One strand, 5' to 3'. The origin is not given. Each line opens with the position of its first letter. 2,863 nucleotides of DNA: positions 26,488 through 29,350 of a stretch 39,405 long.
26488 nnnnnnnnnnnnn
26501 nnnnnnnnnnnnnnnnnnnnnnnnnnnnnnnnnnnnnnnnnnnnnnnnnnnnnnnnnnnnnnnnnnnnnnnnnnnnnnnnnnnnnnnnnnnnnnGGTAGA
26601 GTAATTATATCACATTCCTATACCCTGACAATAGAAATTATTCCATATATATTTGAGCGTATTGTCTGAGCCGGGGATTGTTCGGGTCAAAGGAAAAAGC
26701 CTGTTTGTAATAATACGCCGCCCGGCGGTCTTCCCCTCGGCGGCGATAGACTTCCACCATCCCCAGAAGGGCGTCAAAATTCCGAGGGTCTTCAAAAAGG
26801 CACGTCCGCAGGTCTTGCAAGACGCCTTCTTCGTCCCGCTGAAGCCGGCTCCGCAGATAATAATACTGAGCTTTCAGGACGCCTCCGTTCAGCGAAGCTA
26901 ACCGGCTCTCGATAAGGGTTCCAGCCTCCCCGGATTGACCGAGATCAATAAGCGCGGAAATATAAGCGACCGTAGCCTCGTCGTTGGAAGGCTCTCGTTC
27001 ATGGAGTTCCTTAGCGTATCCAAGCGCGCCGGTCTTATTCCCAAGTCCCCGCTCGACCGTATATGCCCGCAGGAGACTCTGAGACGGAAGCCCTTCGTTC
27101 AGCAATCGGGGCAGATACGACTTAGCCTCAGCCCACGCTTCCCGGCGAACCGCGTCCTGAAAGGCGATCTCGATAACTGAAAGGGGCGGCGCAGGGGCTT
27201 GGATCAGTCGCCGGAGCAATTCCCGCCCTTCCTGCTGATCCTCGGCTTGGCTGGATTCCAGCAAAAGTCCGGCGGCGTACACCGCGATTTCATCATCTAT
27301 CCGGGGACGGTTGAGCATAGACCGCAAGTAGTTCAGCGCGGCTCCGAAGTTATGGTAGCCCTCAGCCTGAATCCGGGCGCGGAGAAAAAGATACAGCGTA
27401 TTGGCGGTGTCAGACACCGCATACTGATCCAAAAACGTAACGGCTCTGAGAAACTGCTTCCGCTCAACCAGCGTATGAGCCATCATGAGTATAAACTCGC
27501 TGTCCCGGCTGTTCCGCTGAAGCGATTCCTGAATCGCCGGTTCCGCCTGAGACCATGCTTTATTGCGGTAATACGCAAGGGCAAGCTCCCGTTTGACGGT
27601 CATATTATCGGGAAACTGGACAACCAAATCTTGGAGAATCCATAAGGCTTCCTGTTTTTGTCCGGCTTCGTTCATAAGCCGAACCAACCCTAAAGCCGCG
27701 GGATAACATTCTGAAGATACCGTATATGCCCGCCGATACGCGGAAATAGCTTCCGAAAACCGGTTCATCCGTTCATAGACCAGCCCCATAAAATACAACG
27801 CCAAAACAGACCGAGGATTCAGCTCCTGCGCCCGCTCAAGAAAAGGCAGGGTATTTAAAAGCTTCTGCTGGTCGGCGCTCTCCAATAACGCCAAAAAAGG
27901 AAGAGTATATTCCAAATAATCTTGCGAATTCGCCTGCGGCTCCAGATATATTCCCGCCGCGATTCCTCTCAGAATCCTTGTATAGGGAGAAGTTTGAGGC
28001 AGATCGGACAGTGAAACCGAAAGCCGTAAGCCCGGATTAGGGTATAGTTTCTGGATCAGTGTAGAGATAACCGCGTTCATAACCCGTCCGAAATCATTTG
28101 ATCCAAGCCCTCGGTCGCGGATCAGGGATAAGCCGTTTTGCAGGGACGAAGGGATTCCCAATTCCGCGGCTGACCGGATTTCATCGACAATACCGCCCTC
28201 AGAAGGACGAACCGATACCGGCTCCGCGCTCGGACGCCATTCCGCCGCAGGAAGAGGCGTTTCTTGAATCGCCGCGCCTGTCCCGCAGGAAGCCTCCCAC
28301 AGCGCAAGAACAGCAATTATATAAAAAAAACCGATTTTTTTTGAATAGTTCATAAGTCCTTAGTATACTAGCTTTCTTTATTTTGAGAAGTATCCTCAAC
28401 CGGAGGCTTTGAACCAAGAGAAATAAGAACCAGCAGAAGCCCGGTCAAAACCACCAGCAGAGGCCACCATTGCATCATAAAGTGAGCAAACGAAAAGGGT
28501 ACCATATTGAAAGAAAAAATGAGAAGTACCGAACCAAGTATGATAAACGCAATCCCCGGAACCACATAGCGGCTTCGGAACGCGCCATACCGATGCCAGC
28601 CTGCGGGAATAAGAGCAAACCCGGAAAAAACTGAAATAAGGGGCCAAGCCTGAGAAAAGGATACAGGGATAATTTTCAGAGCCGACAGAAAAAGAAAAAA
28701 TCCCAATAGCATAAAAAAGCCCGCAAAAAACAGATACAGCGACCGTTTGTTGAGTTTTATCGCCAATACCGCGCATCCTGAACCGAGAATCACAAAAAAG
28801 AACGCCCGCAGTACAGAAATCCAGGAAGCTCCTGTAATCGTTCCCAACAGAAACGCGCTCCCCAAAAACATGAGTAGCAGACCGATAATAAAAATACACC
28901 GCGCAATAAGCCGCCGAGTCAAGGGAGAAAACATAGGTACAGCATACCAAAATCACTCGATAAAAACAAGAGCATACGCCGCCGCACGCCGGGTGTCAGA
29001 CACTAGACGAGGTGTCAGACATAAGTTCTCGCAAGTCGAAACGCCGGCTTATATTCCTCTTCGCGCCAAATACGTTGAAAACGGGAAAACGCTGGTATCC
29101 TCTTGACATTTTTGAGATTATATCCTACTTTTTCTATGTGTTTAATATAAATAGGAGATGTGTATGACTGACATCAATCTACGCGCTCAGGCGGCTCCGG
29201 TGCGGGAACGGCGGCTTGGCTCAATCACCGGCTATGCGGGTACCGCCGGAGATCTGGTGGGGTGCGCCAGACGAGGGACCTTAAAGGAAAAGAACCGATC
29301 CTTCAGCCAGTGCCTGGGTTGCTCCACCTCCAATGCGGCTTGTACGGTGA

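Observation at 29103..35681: Nitrogenase-like D/K pair without NifH or NifB, fused into one operon with metNIQ and O-acetylhomoserine sulfhydrylase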

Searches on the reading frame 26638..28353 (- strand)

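Call 3: search_protein_families(library=pfam, proteins=[window:26638-28353:-])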
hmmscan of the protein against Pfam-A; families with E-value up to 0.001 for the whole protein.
window:26638-28353:- (571 aa): 20 families
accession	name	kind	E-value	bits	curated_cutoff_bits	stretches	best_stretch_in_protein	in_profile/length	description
PF14559.12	TPR_19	-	4.4e-21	75.4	25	1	197-250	5-58/68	Tetratricopeptide repeat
PF13428.12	TPR_14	-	2e-15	56.2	23.5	0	527-564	2-39/44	Tetratricopeptide repeat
PF23914.1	TPR_CcmH_CycH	-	2e-14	54.2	42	1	188-279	55-149/158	Cytochrome c-type biogenesis protein H TPR domain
PF07719.23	TPR_2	-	7.8e-12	44.8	27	1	184-210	2-28/34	Tetratricopeptide repeat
PF00515.34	TPR_1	-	9.2e-11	41.5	27.8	1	184-209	2-27/34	Tetratricopeptide repeat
PF12895.13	ANAPC3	-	1.2e-09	38.8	27.2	0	266-334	4-73/82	Anaphase-promoting complex, cyclosome, subunit 3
PF13432.12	TPR_16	-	5.1e-09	36.9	32.7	0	172-210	20-58/65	Tetratricopeptide repeat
PF13176.12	TPR_7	-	9.1e-08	32.1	27.9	0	185-210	1-26/36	Tetratricopeptide repeat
PF25063.1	ARM_TT21_C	-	1.7e-07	31.7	35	1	142-218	89-164/209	Tetratricopeptide repeat protein 21 C-terminal ARM domain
PF13424.12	TPR_12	-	2.5e-07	31.2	30.1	0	173-212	31-74/77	Tetratricopeptide repeat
PF13414.12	TPR_11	-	5.2e-07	29.7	26.8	0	535-562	3-30/42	TPR repeat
PF13431.12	TPR_17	-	9.4e-07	29.1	24.4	0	173-203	3-33/34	Tetratricopeptide repeat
PF13429.12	TPR_15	-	3.7e-06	27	26.2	0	156-295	120-258/280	Tetratricopeptide repeat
PF13371.12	TPR_9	-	4.7e-06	27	35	0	231-284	9-64/73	Tetratricopeptide repeat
PF13181.12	TPR_8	-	1.2e-05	25.6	25.7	0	185-214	3-32/34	Tetratricopeptide repeat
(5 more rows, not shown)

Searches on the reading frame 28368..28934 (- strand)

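Call 3: search_protein_families(library=pfam, proteins=[window:28368-28934:-])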
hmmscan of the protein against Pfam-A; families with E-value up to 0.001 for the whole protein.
window:28368-28934:- (188 aa): 2 families
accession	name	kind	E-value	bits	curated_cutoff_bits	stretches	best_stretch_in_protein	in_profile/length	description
PF18917.5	LiaI-LiaF-like_TM1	-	2.4e-10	40.8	27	2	125-168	2-41/42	LiaI-LiaF-like transmembrane region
PF22570.1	LiaF-TM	-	6.3e-06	27.4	27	0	127-169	3-42/98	LiaF transmembrane domain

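Call 4: search_protein_families(library=ncbifam, proteins=[window:28368-28934:-])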
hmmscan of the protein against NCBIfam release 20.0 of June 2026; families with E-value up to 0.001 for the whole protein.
window:28368-28934:- (188 aa): 0 families

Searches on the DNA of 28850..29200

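Call 69: search_rna_families(source=window, start=28850, end=29200, threshold=evalue, max_evalue=5)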
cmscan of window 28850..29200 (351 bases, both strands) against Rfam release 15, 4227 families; matches with E-value up to 5: 1.
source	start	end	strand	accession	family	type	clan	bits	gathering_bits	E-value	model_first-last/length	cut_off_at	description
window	28881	28944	-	RF00519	suhB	Gene; sRNA;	CL00108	13.8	41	2.5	1-77/77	no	Makes More Granules Regulator RNA (mmgR)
